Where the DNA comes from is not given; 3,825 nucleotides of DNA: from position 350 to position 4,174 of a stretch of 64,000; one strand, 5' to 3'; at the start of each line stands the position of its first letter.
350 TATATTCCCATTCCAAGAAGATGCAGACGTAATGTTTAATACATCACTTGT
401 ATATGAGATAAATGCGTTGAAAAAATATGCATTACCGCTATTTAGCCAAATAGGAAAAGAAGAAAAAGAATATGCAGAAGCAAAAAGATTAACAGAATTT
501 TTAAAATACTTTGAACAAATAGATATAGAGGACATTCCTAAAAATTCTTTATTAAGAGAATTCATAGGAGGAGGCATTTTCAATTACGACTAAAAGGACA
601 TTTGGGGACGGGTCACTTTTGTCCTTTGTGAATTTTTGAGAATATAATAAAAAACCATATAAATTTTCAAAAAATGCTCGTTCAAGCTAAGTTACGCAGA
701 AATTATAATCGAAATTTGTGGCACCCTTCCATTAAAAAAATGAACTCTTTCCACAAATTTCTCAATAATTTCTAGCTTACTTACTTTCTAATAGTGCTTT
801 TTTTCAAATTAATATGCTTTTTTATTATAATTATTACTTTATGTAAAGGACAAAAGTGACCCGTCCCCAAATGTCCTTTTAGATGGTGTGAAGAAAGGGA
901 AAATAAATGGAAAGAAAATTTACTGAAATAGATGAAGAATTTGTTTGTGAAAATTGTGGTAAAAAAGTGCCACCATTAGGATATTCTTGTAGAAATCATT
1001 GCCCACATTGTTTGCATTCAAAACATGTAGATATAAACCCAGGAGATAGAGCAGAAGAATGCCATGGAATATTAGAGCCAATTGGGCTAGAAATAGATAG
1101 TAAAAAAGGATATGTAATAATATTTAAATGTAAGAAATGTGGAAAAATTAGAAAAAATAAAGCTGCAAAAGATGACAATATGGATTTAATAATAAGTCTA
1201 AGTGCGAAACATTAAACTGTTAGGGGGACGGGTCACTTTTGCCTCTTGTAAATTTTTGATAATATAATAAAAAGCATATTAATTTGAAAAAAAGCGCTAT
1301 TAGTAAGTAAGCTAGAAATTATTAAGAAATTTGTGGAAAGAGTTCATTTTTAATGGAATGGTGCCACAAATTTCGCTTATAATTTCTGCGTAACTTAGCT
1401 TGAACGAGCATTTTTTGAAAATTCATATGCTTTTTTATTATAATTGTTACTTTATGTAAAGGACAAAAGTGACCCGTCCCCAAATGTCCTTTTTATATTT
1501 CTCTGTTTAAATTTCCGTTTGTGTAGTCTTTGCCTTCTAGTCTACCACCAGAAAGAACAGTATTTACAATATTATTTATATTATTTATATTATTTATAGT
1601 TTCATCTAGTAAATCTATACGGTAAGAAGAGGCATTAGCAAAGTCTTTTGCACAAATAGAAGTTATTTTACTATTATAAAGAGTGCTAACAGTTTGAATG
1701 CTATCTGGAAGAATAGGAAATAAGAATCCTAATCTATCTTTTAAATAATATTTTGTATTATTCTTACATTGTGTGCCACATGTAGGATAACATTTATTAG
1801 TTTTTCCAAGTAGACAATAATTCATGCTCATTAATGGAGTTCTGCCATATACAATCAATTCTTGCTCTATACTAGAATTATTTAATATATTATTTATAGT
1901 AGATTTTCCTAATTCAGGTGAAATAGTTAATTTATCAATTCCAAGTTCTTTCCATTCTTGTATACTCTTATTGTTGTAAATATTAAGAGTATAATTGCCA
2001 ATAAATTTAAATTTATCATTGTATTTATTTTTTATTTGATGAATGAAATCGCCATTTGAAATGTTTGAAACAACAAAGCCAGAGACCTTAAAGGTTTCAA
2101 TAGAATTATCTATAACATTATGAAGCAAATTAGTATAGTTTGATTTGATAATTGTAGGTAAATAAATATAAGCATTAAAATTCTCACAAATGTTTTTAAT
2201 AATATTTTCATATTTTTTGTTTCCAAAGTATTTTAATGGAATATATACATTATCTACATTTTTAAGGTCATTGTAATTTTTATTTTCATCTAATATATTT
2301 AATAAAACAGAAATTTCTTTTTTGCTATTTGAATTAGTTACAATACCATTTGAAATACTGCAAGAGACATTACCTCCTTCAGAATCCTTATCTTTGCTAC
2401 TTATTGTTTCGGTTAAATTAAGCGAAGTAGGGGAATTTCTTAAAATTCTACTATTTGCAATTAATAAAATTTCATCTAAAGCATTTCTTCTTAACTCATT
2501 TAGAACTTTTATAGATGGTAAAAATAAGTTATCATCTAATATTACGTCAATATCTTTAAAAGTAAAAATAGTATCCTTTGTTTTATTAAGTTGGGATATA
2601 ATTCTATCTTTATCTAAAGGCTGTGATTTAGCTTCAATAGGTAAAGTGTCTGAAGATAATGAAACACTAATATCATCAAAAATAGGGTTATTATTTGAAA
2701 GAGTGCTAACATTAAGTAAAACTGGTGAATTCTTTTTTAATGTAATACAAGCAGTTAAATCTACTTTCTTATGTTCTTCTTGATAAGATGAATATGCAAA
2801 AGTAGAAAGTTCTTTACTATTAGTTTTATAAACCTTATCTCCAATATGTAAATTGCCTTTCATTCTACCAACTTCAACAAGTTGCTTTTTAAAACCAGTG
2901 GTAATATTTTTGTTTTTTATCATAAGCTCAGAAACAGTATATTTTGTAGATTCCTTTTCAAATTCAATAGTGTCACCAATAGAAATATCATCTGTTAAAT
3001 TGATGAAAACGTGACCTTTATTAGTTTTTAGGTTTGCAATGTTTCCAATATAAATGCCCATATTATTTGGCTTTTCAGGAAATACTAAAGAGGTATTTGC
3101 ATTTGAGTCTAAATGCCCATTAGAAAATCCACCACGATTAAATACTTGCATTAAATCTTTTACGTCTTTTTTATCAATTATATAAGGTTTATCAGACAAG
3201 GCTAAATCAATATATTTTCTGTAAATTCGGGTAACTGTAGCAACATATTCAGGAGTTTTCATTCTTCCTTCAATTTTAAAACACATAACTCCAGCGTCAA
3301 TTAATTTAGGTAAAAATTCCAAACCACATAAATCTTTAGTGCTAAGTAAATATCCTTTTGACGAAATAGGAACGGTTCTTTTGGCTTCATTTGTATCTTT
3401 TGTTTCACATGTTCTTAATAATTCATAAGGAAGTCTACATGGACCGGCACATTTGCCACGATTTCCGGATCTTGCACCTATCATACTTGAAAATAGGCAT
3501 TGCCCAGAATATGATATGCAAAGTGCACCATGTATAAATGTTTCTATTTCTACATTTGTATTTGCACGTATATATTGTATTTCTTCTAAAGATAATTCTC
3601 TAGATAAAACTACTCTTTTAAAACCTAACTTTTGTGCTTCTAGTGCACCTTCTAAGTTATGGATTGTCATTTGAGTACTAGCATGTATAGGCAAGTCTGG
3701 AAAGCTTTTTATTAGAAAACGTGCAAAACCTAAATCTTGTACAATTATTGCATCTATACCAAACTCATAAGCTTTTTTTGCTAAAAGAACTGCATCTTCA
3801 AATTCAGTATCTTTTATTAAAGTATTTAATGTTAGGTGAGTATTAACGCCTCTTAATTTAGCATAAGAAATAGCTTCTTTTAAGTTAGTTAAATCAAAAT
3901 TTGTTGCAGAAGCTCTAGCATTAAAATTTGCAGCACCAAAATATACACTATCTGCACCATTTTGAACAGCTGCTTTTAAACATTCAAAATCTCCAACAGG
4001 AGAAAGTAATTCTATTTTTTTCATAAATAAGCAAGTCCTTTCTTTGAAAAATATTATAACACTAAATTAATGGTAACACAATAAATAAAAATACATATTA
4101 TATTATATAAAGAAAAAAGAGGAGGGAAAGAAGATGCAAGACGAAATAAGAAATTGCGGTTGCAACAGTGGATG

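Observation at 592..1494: The ~150-bp core of a nested-palindrome repeat is inverted between two adjacent copies while both arms keep their orientation (inverton-like footprint)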

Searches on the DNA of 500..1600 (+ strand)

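Call 26: search_rna_families(source=window, start=500, end=1600, threshold=evalue, max_evalue=10)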
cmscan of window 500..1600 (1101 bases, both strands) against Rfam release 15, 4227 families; matches with E-value up to 10: 11.
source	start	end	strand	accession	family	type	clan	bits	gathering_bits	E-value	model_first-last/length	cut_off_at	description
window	602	870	+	RF04128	MIR8562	Gene; miRNA;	-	32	211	0.001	1-242/242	no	MIR8562 microRNA precursor family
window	1208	1290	+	RF01987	ZEB2_AS1_4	Gene; lncRNA;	-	28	50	1.4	1-78/78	no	ZEB2 antisense RNA 1 conserved region 4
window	589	883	-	RF04207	MIR5048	Gene; miRNA;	-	23.1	160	0.0056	1-356/356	no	MIR5048 microRNA precursor family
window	1314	1387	+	RF03616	MIR1888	Gene; miRNA;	-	22.7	72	0.13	1-101/101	no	MIR1888 microRNA precursor family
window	1215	1296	-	RF00408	SNORA1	Gene; snRNA; snoRNA; HACA-box;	-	17.5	70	5.2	1-135/135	no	Small nucleolar RNA SNORA1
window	1288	1306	-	RF02396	sau-5949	Gene; sRNA;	-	17.5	56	10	1-59/59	no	Staphylococcus sRNA sau-5949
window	1309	1386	+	RF00804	mir-240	Gene; miRNA;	-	17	67.5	6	1-99/99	no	mir-240 microRNA precursor family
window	1310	1389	-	RF04255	MIR8001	Gene; miRNA;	-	16.6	90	5.9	1-67/67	no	MIR8001 microRNA precursor family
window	1308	1392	+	RF04128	MIR8562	Gene; miRNA;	-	15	211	6.1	1-242/242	no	MIR8562 microRNA precursor family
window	1007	1060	+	RF00470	Toga_5_CRE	Cis-reg;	-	9.3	120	7.5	1-268/268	no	Togavirus 5' plus strand cis-regulatory element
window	1154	1201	+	RF00023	tmRNA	Gene;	CL00001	8.3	47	0.71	82-140/374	no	transfer-messenger RNA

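Call 53: search_dna_similar(query=window:590-882:+, collection=plasmids, mode=distant, max_rows=10)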
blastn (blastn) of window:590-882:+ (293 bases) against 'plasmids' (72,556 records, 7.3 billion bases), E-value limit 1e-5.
No match.

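Call 54: search_dna_similar(query=window:590-882:+, collection=phages, mode=distant, max_rows=10)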
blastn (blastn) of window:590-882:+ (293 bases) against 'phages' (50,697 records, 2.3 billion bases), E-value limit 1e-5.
No match.

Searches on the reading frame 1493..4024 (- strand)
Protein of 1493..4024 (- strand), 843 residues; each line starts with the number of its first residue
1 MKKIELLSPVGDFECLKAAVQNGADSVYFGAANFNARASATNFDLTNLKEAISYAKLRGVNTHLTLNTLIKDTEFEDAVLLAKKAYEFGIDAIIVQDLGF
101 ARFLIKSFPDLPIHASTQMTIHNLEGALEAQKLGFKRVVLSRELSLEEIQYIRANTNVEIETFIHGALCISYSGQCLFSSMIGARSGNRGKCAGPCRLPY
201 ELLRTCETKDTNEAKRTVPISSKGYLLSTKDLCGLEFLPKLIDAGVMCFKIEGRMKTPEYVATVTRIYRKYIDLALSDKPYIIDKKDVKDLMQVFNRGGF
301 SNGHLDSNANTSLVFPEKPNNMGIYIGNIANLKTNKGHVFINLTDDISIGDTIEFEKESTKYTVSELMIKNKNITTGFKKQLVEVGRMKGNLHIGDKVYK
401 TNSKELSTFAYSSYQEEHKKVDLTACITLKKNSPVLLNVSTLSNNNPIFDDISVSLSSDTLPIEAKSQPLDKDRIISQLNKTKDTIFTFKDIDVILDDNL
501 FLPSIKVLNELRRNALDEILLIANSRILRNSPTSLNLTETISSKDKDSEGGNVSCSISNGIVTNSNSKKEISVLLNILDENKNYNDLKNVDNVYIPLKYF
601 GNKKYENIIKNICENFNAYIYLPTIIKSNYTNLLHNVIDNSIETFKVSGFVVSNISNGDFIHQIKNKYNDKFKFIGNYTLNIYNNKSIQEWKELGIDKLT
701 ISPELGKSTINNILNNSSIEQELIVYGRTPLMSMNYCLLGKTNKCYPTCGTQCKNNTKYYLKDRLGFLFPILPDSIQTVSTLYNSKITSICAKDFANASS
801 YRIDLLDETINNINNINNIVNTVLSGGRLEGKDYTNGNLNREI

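Call 19: find_encoding_contigs(protein=window:1493-4024:-, flank=2500, max_places=10)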
Protein window:1493-4024:- (843 aa): no gene with exactly this product is on record in the collection.
